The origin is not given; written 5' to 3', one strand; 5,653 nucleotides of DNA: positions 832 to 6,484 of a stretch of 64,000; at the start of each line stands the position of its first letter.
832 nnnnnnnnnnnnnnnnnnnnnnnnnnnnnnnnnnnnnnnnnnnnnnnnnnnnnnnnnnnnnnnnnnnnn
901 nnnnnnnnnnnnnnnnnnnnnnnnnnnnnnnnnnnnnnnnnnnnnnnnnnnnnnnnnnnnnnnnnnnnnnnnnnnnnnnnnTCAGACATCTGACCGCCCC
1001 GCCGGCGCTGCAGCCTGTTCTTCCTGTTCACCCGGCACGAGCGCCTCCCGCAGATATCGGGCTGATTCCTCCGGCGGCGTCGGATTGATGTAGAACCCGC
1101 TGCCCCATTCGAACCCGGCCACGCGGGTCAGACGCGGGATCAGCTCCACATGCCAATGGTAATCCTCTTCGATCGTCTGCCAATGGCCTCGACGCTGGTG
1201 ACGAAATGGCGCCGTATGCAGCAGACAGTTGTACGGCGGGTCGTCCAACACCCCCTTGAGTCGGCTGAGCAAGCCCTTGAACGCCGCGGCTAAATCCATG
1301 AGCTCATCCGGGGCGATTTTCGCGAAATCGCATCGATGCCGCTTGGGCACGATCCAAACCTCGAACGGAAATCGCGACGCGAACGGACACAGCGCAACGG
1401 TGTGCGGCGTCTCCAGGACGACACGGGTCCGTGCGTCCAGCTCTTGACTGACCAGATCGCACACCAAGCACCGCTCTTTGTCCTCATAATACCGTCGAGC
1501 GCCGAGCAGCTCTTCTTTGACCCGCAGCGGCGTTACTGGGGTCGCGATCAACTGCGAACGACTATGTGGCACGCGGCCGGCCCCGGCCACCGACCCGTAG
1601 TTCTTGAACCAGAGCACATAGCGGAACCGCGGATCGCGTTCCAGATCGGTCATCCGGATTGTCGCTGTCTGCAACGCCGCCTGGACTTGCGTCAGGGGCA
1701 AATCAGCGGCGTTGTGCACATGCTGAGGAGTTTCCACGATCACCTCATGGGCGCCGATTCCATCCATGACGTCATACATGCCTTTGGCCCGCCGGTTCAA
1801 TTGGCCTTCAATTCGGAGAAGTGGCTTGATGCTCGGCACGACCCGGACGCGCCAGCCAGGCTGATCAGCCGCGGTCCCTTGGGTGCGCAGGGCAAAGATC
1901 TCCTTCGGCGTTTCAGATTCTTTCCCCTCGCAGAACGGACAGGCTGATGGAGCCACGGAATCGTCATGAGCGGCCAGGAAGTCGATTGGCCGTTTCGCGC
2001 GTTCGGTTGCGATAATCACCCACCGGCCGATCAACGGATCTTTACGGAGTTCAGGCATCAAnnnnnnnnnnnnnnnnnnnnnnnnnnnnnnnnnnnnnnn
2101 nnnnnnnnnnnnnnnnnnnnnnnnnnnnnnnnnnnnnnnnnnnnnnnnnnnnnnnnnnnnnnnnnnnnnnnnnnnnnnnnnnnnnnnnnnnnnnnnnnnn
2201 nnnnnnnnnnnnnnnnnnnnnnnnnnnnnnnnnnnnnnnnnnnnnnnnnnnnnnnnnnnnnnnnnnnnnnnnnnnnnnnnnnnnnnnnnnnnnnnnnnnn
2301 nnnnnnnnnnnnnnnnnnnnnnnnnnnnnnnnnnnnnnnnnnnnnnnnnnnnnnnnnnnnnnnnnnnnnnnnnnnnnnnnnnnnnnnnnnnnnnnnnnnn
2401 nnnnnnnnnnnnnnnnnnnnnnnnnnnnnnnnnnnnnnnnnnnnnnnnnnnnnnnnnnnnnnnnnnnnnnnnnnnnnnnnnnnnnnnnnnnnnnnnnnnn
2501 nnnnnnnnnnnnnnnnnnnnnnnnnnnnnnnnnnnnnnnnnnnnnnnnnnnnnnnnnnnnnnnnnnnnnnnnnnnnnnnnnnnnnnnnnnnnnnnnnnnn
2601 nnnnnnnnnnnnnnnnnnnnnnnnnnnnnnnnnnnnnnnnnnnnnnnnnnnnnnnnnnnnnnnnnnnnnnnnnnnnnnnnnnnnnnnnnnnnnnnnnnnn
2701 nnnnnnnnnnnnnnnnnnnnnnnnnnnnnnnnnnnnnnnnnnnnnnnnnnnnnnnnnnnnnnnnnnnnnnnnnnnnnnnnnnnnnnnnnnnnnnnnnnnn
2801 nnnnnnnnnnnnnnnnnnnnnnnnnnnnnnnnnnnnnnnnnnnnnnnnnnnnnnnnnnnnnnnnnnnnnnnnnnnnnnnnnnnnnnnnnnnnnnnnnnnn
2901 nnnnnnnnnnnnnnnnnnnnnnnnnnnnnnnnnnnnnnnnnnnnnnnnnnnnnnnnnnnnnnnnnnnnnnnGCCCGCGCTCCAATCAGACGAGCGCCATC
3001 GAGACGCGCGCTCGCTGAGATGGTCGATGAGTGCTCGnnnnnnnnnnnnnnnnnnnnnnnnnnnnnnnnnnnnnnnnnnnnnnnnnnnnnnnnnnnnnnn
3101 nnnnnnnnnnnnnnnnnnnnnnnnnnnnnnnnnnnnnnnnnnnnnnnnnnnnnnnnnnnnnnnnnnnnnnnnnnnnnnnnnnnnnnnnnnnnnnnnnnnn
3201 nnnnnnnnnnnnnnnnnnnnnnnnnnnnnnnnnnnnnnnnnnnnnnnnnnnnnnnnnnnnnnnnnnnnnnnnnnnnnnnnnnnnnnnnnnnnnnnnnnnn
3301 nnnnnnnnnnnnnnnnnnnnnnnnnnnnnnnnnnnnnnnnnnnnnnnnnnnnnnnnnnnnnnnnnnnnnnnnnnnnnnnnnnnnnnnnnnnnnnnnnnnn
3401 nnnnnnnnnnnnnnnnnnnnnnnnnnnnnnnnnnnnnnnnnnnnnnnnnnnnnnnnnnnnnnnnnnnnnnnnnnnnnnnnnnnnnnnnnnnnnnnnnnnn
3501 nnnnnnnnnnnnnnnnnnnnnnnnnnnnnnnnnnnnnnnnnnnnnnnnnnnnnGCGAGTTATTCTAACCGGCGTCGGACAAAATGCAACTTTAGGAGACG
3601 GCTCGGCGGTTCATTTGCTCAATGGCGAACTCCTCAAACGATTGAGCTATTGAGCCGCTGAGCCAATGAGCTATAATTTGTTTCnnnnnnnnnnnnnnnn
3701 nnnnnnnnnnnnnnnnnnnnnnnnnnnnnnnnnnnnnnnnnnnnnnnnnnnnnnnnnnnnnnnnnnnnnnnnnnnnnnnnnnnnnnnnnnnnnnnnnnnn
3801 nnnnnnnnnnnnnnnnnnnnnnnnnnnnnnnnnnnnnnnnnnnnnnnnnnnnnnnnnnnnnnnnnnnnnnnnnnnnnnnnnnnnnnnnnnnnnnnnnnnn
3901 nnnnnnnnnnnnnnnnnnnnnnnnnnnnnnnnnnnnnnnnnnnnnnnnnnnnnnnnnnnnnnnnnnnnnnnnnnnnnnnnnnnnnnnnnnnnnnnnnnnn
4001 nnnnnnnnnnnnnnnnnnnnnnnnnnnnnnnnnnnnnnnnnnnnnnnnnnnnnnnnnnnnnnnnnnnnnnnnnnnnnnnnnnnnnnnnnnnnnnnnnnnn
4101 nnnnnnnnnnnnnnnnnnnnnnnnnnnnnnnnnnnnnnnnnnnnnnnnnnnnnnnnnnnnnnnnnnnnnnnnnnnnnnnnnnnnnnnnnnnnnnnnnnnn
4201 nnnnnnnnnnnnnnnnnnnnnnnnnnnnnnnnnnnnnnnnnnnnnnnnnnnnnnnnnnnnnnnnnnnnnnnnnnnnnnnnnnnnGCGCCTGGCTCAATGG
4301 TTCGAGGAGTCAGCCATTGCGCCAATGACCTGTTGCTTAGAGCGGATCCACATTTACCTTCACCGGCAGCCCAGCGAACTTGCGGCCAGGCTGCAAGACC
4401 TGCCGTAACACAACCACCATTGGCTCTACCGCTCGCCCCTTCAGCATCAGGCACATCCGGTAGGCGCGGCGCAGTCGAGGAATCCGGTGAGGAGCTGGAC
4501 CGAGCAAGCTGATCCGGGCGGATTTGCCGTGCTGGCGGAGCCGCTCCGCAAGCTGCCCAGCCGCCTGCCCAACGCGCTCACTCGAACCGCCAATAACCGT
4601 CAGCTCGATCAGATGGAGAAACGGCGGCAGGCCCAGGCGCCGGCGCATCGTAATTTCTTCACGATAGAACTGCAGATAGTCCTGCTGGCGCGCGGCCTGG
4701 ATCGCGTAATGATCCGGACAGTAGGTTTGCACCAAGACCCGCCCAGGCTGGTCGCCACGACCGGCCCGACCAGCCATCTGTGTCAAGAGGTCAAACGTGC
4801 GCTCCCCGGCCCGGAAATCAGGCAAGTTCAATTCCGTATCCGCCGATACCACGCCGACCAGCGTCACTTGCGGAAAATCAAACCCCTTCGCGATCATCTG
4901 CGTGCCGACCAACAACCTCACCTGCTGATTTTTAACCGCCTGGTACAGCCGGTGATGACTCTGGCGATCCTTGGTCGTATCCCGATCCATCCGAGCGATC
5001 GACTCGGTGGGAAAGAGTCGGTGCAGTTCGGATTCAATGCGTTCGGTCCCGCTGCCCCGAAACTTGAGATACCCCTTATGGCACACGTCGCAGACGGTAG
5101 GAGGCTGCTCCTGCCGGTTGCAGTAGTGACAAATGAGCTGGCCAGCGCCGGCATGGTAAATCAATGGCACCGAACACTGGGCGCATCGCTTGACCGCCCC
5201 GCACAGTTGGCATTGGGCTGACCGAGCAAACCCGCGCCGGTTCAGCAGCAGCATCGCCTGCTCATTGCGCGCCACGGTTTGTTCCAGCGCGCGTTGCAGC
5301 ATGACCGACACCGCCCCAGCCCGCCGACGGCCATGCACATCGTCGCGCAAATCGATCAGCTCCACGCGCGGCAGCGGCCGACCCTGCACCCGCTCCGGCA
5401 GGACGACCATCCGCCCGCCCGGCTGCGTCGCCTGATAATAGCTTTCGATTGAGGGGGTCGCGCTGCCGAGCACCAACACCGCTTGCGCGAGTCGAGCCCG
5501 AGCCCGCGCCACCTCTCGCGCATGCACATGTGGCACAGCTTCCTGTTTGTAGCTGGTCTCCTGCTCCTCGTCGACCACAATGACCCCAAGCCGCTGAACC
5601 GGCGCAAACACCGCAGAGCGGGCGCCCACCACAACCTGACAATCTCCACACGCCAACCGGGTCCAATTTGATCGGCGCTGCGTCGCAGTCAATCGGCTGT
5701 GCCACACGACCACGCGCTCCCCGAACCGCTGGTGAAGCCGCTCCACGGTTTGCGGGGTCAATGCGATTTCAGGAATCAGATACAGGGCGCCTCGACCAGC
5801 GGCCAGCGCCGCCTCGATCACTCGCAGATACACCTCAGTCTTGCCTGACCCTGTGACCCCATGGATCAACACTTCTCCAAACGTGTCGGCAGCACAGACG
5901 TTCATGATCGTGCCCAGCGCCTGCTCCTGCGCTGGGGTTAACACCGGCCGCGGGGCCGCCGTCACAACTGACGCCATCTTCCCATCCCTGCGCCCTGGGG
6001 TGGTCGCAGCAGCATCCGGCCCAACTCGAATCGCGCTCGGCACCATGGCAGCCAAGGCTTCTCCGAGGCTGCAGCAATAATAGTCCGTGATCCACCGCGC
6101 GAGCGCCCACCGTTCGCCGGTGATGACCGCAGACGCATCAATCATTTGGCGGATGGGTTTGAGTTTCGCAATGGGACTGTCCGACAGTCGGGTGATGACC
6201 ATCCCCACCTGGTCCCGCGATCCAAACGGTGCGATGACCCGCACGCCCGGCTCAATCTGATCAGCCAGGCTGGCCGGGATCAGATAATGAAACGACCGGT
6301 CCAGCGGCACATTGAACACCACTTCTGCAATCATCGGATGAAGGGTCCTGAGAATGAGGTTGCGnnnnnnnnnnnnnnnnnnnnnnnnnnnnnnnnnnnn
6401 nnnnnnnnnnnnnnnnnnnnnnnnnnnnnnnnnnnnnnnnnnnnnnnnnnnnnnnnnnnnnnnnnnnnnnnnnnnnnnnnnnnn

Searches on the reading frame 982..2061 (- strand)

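Call 71: search_protein_families(library=pfam, proteins=[window:982-2061:-], max_evalue=0.0001)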
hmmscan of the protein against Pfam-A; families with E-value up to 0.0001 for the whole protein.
window:982-2061:- (359 aa): 4 families
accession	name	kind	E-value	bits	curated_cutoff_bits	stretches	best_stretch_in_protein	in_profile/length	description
PF02744.22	GalP_UDP_tr_C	-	2.2e-11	44.2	29.2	1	189-307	6-121/165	Galactose-1-phosphate uridyl transferase, C-terminal domain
PF16268.10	DUF4921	-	1.3e-07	31.4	28.5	0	127-335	201-391/425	Domain of unknown function (DUF4921)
PF16285.10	DUF4931_N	-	2.1e-05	25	24.1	0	104-172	52-119/124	Domain of unknown function (DUF4931) N-terminal domain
PF01087.27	GalP_UDP_transf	-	5.2e-05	24.2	22.1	0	94-167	101-175/184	Galactose-1-phosphate uridyl transferase, N-terminal domain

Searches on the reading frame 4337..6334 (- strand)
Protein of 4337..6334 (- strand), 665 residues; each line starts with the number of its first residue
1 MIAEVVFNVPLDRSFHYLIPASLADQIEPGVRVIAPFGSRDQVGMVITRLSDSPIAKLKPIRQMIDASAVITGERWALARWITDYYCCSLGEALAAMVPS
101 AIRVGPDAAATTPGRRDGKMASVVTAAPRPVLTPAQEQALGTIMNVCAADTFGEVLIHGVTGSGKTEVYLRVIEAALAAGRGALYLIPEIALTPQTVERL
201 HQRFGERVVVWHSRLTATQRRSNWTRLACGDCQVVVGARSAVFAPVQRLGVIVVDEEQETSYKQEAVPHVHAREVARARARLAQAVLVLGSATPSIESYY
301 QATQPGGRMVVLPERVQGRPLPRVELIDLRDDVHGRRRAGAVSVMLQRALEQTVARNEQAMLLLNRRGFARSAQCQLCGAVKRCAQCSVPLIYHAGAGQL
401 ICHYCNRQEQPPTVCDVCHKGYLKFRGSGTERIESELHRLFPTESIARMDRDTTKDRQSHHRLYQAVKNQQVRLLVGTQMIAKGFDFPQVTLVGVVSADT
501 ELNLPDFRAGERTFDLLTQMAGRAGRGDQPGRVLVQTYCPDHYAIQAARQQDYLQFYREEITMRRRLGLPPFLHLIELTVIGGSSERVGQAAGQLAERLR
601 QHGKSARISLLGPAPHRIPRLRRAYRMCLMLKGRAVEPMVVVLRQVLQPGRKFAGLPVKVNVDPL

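Call 71: search_protein_families(library=pfam, proteins=[window:4337-6334:-], max_evalue=0.0001)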
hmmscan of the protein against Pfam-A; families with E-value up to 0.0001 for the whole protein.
window:4337-6334:- (665 aa): 6 families
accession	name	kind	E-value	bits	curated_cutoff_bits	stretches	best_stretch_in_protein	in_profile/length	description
PF17764.6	PriA_3primeBD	-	2.1e-27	95.3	22.7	1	4-99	1-96/96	3'DNA-binding domain (3'BD)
PF00270.35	DEAD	-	4.6e-19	69.2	26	1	133-298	1-163/167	DEAD/DEAH box helicase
PF18074.6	PriA_C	-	5.1e-13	50.1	26.9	1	571-664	1-95/95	Primosomal protein N C-terminal domain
PF04851.21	ResIII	-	8.3e-11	42.5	22.5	1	132-295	4-163/164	Type III restriction enzyme, res subunit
PF00271.37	Helicase_C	-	1.2e-09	38.8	23.5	1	443-526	39-108/110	Helicase conserved C-terminal domain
PF18319.7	Zn_ribbon_PriA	-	5.1e-09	36.4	26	1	384-409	1-26/27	PriA DNA helicase Cys-rich region (CRR) domain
